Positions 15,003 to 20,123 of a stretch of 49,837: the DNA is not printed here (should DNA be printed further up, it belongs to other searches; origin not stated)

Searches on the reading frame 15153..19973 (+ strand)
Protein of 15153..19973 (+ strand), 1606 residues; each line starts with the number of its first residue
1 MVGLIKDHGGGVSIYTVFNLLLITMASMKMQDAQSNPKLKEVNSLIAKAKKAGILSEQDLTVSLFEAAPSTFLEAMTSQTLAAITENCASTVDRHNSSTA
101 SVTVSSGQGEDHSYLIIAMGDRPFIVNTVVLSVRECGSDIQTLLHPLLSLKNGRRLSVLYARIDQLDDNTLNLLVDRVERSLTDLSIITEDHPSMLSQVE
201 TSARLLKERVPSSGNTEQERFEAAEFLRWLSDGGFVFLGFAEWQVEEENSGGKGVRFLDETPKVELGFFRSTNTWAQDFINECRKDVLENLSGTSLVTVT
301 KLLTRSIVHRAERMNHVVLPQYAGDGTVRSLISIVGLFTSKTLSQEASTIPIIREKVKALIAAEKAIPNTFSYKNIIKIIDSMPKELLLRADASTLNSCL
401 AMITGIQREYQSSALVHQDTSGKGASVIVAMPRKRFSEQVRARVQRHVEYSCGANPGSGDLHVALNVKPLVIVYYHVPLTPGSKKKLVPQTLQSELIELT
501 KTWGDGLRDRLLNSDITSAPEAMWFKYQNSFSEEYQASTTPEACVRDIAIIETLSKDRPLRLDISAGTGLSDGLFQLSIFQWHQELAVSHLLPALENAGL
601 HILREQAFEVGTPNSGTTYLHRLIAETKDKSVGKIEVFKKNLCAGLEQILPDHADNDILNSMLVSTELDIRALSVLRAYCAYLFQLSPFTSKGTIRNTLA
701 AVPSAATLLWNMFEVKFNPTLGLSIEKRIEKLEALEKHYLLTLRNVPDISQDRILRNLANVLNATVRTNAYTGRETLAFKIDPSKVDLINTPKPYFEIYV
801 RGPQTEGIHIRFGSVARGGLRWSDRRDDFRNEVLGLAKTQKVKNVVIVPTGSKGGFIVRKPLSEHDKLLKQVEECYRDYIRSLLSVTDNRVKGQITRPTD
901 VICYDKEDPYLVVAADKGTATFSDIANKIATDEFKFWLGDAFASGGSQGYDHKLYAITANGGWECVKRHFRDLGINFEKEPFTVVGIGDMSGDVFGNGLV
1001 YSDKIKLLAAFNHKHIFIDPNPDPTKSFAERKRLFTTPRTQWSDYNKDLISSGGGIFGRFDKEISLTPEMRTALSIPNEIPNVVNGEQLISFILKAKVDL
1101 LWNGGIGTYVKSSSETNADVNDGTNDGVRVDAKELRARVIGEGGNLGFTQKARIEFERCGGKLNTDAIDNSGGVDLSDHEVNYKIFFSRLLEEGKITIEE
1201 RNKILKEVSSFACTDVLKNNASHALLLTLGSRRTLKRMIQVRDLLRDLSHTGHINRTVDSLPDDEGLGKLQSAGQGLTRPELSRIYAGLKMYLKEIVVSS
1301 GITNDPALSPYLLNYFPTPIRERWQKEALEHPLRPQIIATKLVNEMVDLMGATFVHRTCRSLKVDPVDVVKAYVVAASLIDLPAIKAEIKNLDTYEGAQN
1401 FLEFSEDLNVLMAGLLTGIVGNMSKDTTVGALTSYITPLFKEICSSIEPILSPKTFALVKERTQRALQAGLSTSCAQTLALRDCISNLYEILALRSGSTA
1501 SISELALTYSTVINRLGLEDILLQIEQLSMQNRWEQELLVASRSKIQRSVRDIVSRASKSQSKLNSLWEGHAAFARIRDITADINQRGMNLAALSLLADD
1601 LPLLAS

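Call 17: search_protein_families(library=pfam, proteins=[window:15153-19973:+], max_evalue=0.001)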
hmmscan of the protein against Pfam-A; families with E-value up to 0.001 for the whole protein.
window:15153-19973:+ (1606 aa): 9 families
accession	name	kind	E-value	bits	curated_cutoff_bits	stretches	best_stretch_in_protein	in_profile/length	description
PF05088.18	Bac_GDH_CD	-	4.7e-219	728.4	22.8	1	742-1227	5-494/497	Bacterial NAD-glutamate dehydrogenase, catalytic domain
PF21074.2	GDH_C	-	1.1e-55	189.7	26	1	1274-1600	1-336/339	Glutamate dehydrogenase, C-terminal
PF21078.2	GDH_HM3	-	3.4e-14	53.1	24.6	1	654-719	1-66/66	Glutamate dehydrogenase, helical motif 3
PF21076.3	GDH_ACT2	-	8.3e-08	33.1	22.8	1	415-503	3-89/90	Glutamate dehydrogenase, ACT2 domain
PF21073.2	GDH_HM1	-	1.2e-07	32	21.2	1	350-407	1-58/60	Glutamate dehydrogenase, helical motif 1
PF21077.3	GDH_ACT3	-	6.1e-07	29.5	22.2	1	572-627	14-69/80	Glutamate dehydrogenase, ACT3 domain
PF21075.3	GDH_ACT1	-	1.4e-05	25.4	23.7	1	63-151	4-98/144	Glutamate dehydrogenase, ACT1 domain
PF21079.2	GDH_HM2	-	3.5e-05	24.1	21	1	526-554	17-45/45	Glutamate dehydrogenase, helical motif 2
PF00208.27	ELFV_dehydrog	-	0.0004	20.6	23.4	0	1133-1184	130-184/241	Glutamate/Leucine/Phenylalanine/Valine dehydrogenase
